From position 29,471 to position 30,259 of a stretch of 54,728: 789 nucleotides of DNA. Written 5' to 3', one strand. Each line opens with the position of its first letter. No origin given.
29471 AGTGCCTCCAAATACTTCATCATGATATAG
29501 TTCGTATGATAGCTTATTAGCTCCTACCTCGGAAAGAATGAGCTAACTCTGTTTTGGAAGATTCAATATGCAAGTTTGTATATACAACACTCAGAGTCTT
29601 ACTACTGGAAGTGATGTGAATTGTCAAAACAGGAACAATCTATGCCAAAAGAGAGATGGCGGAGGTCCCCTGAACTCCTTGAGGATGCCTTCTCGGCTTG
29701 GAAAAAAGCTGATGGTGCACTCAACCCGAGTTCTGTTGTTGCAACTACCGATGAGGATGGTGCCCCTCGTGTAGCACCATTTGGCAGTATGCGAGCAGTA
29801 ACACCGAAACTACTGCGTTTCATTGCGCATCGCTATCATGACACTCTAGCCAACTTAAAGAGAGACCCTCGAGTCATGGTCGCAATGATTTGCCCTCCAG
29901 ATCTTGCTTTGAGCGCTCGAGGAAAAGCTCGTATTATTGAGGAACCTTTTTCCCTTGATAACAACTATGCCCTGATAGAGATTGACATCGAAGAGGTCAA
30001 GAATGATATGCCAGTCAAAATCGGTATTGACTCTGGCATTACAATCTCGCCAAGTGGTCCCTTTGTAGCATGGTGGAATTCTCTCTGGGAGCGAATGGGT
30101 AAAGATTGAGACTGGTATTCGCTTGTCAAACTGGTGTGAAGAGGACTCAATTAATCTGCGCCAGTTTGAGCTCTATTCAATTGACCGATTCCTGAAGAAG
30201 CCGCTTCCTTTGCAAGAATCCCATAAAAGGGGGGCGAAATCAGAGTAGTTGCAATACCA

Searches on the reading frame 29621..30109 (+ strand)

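Call 63: search_protein_families(library=pfam, proteins=[window:29621-30109:+], max_evalue=0.001)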
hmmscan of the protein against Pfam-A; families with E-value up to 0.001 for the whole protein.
window:29621-30109:+ (162 aa): 1 family
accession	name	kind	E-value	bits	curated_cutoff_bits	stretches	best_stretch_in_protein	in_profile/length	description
PF01243.27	PNPOx_N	-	8.1e-10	39.5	28.1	1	36-113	13-83/120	Pyridoxamine 5'-phosphate oxidase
